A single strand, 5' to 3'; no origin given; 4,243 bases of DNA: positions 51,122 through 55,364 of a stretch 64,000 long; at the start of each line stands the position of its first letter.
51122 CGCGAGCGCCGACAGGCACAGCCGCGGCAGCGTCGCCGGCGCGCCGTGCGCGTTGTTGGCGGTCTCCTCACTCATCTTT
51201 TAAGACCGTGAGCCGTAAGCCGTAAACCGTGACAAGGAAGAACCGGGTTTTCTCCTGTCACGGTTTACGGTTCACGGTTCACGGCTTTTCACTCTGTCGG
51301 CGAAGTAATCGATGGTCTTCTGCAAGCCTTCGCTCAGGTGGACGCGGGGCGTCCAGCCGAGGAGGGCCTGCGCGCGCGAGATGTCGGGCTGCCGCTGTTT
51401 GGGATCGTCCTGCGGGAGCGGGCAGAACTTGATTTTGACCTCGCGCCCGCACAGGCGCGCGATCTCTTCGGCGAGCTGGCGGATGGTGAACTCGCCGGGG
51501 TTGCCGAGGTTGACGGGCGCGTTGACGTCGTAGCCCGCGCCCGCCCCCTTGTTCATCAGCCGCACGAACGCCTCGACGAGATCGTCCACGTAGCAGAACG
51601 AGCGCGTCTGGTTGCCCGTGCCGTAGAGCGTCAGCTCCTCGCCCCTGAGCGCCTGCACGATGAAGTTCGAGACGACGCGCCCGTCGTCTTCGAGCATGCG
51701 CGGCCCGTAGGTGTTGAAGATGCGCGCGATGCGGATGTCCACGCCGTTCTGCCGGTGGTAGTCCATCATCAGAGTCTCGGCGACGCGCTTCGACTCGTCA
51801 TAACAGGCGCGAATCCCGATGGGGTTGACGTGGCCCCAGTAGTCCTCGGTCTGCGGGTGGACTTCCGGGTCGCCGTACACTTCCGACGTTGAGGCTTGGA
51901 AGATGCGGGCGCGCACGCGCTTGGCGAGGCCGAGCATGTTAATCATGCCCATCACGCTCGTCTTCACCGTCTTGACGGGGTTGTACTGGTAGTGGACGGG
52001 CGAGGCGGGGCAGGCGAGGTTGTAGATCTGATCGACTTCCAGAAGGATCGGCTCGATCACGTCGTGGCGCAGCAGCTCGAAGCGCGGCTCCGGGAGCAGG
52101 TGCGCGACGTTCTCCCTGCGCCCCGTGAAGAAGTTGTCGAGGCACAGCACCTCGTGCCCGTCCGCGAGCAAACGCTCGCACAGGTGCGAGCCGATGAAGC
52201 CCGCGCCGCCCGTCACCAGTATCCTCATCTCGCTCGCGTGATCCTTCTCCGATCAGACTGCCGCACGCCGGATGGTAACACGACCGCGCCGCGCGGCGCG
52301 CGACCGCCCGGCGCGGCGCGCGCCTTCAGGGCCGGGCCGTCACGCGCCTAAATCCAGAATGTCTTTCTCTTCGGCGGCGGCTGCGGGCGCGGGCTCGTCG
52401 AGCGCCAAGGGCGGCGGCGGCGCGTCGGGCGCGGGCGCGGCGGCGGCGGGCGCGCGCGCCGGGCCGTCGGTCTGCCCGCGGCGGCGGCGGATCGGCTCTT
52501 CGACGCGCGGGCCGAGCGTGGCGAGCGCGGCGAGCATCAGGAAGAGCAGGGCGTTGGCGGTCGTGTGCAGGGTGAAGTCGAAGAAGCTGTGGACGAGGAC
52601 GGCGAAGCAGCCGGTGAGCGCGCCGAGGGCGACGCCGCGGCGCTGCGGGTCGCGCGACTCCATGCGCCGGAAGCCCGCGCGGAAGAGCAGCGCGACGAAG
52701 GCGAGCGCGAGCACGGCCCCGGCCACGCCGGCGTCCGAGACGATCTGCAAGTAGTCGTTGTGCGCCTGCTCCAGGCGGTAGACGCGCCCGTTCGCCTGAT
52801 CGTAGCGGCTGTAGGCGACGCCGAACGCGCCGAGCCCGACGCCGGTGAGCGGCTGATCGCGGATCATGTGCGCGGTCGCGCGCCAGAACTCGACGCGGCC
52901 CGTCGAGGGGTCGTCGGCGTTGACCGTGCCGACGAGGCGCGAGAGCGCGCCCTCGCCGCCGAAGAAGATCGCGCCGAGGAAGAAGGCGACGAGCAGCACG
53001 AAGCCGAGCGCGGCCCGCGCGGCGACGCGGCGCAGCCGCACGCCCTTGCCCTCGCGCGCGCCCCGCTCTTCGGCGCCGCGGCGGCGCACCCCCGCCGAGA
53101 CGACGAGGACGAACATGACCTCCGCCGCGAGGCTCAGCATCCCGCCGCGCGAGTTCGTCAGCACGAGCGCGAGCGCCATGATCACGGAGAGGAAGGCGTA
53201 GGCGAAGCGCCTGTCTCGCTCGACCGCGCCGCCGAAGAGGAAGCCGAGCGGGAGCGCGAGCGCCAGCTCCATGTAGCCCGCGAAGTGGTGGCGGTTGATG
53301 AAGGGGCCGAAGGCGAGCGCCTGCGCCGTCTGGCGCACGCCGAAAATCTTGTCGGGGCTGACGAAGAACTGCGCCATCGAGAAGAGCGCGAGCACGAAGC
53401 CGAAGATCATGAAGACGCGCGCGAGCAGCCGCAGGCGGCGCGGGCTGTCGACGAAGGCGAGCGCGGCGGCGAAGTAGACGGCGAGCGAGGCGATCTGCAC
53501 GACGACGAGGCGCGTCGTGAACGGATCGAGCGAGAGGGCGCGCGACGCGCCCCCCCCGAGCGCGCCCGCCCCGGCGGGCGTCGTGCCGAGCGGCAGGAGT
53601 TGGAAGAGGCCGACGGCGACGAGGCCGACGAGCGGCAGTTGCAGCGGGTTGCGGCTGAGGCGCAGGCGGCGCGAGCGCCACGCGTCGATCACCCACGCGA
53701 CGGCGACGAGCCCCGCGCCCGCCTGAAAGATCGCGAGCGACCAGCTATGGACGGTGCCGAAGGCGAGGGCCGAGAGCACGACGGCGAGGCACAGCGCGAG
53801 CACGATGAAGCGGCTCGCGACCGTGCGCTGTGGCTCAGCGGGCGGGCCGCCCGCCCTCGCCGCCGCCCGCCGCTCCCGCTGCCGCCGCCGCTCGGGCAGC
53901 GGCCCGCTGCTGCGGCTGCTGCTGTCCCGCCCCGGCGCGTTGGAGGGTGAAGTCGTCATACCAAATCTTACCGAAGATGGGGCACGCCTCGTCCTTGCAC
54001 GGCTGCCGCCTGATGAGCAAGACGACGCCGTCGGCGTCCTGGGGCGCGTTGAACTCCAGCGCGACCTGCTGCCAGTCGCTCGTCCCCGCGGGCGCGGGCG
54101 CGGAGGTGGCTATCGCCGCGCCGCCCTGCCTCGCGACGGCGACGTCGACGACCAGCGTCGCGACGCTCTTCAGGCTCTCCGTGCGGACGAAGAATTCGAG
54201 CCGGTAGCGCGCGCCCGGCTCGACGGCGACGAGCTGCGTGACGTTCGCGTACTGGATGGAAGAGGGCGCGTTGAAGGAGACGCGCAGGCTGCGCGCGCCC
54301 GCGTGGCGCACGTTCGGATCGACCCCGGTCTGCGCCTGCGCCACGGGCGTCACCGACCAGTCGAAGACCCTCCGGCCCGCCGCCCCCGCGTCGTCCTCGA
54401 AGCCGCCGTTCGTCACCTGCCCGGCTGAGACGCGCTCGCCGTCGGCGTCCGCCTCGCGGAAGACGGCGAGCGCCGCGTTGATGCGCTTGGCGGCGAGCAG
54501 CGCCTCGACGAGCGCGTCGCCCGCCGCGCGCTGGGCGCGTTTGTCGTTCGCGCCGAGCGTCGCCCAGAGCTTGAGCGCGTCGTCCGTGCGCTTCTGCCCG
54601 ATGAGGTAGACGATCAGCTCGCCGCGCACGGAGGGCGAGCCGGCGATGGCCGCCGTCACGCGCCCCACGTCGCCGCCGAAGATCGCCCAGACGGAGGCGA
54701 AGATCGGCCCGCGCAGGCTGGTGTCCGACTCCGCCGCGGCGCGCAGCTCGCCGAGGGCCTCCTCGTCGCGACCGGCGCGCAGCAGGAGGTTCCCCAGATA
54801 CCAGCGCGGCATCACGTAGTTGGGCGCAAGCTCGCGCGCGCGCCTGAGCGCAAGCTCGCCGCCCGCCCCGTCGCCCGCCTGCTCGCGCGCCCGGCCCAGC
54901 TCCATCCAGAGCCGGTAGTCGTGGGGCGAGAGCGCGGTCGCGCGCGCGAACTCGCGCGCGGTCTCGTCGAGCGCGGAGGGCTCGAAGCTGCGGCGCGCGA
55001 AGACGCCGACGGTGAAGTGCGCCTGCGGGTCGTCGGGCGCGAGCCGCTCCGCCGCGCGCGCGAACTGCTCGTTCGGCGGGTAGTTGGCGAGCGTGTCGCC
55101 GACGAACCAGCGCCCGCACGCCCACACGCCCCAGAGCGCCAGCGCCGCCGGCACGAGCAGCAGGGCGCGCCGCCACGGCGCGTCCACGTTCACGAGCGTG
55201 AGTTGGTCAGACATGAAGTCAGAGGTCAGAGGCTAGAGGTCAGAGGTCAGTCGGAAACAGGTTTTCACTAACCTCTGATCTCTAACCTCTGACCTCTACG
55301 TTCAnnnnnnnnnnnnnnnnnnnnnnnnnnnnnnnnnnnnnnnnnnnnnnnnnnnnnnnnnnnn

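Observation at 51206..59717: Family of four intergenic hairpins with stems made of tandem 7-8-nt repeats, each using a different repeat unit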

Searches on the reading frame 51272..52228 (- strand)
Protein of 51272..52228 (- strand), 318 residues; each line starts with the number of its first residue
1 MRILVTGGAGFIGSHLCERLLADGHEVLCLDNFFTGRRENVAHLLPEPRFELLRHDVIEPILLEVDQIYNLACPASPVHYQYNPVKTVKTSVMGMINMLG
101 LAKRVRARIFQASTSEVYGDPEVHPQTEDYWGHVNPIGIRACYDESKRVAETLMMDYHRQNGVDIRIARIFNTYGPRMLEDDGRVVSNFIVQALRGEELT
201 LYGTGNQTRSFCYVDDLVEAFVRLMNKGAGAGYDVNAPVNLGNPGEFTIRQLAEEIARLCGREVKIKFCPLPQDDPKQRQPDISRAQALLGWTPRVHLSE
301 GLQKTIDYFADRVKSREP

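Call 10: search_protein_families(library=pfam, proteins=[window:51272-52228:-])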
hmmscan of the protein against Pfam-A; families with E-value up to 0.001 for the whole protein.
window:51272-52228:- (318 aa): 6 families
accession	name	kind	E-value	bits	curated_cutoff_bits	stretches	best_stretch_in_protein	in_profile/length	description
PF16363.11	GDP_Man_Dehyd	-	1.5e-55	189.4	27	1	4-305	1-332/332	GDP-mannose 4,6 dehydratase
PF01370.27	Epimerase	-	2.3e-52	178.3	20.9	1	3-229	1-229/240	NAD dependent epimerase/dehydratase family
PF07993.18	NAD_binding_4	-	1.1e-11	44.9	20.1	1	57-170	81-204/258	Male sterility protein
PF01073.25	3Beta_HSD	-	8.5e-10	38.5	22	1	4-222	1-226/280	3-beta hydroxysteroid dehydrogenase/isomerase family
PF04321.23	RmlD_sub_bind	-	4.6e-08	32.9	27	1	1-280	1-257/287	RmlD substrate binding domain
PF02719.21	Polysacc_synt_2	-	1e-07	31.9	20.2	0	3-106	1-119/293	Polysaccharide biosynthesis protein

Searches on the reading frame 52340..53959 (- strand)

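Call 10: search_protein_families(library=pfam, proteins=[window:52340-53959:-])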
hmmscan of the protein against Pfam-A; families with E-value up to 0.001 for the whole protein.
window:52340-53959:- (539 aa): 1 family
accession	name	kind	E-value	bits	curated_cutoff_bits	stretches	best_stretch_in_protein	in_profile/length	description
PF04932.20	Wzy_C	-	1.3e-23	83.8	31.7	1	257-418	2-148/149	O-Antigen ligase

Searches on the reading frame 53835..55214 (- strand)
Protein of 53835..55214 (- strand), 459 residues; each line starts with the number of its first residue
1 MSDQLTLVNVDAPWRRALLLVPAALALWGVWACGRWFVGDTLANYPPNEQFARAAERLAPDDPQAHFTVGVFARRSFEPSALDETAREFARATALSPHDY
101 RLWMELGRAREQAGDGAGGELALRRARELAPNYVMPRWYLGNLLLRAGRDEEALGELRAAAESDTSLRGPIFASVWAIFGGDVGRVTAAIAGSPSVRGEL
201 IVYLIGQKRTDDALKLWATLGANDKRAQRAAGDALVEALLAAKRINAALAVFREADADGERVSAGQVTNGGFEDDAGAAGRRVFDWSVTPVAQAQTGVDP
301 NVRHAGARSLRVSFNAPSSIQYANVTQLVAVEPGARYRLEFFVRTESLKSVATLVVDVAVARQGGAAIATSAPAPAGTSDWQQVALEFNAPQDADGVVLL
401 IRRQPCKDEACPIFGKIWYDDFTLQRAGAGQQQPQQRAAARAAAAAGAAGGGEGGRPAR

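Call 10: search_protein_families(library=pfam, proteins=[window:53835-55214:-])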
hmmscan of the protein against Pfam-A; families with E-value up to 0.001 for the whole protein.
window:53835-55214:- (459 aa): 1 family
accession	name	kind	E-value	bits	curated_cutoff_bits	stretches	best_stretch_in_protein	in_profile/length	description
PF02018.23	CBM_4_9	-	7.6e-08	33.2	25.9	1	266-403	3-131/136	Carbohydrate binding domain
